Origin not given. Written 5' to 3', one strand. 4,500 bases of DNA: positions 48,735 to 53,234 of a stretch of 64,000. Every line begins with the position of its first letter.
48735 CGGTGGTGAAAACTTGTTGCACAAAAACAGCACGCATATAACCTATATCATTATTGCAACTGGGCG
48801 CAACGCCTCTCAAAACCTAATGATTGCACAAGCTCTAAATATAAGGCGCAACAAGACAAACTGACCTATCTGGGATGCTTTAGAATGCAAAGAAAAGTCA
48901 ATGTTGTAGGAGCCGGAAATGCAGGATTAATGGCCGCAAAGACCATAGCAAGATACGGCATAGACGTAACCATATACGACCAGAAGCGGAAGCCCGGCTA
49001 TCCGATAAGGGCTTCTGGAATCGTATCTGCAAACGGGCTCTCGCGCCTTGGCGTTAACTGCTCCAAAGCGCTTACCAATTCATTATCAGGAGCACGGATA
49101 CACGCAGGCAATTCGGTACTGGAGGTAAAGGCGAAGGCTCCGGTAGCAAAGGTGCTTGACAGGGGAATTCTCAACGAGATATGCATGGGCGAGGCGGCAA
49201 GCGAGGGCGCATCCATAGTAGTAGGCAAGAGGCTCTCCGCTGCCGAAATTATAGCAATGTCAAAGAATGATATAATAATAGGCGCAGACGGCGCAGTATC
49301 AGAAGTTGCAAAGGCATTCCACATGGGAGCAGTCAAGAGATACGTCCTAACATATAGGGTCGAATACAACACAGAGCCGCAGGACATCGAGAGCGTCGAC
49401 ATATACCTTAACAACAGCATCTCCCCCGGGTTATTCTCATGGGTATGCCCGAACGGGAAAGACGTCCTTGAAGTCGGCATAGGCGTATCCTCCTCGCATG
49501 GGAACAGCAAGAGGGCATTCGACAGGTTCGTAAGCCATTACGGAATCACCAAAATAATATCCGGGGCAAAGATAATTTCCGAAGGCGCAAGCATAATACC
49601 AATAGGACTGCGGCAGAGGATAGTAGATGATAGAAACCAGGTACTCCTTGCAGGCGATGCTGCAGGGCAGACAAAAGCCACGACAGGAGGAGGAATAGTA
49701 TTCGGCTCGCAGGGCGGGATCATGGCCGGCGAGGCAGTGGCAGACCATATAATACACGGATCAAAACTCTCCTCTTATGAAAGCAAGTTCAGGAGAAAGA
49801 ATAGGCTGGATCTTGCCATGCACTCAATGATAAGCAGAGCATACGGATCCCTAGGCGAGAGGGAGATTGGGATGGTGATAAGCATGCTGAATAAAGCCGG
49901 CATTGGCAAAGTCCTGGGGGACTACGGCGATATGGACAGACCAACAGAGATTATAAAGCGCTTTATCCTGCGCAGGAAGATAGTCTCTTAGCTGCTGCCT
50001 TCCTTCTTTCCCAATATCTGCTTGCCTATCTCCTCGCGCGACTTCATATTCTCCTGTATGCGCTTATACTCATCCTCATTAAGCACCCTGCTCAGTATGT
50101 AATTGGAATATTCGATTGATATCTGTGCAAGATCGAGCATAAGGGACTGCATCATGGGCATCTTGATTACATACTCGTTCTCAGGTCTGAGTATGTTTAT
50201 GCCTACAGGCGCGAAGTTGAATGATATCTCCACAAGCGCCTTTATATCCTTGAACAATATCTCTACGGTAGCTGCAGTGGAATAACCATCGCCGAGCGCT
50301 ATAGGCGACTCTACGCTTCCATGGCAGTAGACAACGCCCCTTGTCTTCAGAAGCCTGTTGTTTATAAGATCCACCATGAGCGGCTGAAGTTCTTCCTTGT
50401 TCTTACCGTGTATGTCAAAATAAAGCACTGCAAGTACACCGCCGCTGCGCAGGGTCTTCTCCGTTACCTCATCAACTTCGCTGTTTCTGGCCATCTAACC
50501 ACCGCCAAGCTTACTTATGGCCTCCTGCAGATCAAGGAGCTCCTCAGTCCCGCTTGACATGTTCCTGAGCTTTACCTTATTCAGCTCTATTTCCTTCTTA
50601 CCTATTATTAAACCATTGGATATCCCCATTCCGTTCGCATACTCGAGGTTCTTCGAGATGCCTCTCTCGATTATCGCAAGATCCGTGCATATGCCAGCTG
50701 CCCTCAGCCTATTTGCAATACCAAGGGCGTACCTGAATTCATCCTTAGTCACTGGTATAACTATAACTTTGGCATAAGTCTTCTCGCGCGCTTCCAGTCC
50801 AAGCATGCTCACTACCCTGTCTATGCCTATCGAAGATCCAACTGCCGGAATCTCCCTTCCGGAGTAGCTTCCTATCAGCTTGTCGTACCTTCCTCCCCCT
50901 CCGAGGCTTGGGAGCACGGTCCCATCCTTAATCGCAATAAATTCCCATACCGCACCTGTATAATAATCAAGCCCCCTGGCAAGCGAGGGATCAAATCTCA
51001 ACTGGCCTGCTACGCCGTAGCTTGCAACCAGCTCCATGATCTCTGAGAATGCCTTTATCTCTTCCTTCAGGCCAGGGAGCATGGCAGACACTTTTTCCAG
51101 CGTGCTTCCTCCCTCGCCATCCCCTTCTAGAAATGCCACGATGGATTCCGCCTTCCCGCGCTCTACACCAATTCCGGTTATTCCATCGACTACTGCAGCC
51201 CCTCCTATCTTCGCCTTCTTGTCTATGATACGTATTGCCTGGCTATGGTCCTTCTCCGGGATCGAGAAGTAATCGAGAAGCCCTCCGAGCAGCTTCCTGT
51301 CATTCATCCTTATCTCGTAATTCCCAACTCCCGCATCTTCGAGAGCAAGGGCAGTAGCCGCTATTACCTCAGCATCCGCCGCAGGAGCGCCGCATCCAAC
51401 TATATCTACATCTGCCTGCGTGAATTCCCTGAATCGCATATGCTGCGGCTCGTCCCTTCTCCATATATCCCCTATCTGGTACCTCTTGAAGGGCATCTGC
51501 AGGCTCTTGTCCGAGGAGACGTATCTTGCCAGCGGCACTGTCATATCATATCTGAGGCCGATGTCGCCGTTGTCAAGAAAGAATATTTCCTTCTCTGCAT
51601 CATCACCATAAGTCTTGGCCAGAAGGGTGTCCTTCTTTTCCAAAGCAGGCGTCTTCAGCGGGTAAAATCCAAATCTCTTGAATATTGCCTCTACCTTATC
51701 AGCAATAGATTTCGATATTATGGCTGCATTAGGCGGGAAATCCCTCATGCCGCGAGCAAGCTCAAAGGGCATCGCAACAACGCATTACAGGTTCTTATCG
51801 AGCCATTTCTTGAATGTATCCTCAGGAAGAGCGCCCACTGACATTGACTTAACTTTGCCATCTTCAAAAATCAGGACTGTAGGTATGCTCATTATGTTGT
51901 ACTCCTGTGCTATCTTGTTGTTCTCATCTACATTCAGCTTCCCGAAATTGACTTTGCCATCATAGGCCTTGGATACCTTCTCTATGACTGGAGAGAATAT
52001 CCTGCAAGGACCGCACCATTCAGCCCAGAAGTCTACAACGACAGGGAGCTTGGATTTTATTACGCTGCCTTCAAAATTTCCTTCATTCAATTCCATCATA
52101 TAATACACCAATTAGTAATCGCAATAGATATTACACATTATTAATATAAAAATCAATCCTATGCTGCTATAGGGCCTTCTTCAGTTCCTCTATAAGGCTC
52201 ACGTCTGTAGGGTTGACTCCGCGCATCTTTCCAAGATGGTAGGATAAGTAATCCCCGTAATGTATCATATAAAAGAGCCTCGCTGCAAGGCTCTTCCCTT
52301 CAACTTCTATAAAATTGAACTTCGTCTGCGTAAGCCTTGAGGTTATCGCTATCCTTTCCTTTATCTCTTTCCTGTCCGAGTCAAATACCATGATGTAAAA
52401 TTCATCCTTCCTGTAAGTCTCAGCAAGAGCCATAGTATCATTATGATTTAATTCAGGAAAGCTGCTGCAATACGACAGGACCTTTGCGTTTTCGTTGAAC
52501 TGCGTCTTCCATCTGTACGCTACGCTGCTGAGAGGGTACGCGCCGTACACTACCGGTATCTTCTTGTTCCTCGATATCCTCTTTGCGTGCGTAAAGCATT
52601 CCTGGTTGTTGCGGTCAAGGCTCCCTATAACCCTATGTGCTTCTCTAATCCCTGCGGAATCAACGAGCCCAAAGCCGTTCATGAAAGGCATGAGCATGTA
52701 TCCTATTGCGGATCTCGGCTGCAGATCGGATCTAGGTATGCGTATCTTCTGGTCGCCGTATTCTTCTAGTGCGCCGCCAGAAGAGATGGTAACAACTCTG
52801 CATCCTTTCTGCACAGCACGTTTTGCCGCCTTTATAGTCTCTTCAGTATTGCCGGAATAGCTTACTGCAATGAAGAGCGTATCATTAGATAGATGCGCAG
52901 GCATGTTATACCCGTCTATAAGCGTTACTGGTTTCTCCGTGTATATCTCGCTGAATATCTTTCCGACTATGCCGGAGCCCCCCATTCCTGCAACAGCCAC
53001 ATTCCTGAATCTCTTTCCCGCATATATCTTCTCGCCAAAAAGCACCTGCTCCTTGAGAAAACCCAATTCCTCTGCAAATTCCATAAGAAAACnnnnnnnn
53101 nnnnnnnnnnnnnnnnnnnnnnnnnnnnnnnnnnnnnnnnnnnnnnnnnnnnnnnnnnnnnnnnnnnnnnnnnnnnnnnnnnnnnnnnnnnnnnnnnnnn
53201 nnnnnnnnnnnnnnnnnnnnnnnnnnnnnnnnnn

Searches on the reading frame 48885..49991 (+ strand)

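Call 26: search_protein_families(library=pfam, proteins=[window:48885-49991:+], max_evalue=0.0001)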
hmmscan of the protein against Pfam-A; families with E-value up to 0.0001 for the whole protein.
window:48885-49991:+ (368 aa): 6 families
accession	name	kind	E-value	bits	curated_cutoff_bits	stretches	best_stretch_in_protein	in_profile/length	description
PF01494.25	FAD_binding_3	-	1.2e-12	48.2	22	1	4-300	3-336/349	FAD binding domain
PF22578.2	GGR_cat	-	1.5e-10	41.2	27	1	158-226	7-76/88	Geranylgeranyl reductase catalytic domain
PF03486.20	HI0933_like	-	3e-07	30.6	50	1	4-46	2-44/244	HI0933-like protein Rossmann domain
PF13450.12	NAD_binding_8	-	1.5e-06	28.8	21.9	1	7-38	1-32/68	NAD(P)-binding Rossmann-like domain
PF05834.18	Lycopene_cycl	-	5.1e-06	26.2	23.4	1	5-287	2-292/380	Lycopene cyclase protein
PF07992.20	Pyr_redox_2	-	8.3e-05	22.6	26.1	0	4-44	2-43/291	Pyridine nucleotide-disulphide oxidoreductase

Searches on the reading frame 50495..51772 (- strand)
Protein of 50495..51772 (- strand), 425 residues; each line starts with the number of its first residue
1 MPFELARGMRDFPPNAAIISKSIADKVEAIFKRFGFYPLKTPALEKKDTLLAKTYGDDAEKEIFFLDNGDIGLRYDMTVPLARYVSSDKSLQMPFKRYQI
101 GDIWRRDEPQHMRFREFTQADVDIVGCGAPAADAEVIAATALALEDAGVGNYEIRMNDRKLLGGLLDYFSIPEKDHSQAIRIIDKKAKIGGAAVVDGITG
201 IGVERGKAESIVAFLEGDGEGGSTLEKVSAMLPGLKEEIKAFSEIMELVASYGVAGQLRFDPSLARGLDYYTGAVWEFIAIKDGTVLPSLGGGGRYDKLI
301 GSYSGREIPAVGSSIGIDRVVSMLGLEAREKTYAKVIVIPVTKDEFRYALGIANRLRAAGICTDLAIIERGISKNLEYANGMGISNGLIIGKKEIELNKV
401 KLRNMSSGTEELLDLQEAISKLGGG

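Call 26: search_protein_families(library=pfam, proteins=[window:50495-51772:-], max_evalue=0.0001)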
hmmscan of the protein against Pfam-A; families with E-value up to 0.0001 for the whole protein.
window:50495-51772:- (425 aa): 2 families
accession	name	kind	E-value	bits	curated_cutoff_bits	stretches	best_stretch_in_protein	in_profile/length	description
PF13393.11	tRNA-synt_His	-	9.9e-42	143.7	25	1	8-320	1-308/308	Histidyl-tRNA synthetase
PF03129.25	HGTP_anticodon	-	6.2e-14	52.4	21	1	335-422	1-91/94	Anticodon binding domain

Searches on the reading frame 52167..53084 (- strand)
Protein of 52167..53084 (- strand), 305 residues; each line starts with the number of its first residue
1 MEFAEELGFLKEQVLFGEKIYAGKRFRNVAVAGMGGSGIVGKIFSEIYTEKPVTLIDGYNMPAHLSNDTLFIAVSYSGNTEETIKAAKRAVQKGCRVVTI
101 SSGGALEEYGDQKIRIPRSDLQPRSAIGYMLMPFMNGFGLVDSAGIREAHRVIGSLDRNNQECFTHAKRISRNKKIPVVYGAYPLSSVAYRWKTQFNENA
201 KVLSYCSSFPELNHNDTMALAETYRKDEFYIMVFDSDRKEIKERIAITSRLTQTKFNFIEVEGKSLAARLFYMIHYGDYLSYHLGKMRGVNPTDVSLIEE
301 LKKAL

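Call 26: search_protein_families(library=pfam, proteins=[window:52167-53084:-], max_evalue=0.0001)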
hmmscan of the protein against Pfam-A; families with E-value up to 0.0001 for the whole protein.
window:52167-53084:- (305 aa): 2 families
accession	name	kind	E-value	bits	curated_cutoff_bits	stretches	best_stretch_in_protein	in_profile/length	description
PF10432.14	bact-PGI_C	-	2e-41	141.9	24.5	1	166-305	8-151/151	Bacterial phospho-glucose isomerase C-terminal SIS domain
PF01380.27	SIS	-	8.1e-08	32.6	25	1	28-118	7-106/131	SIS domain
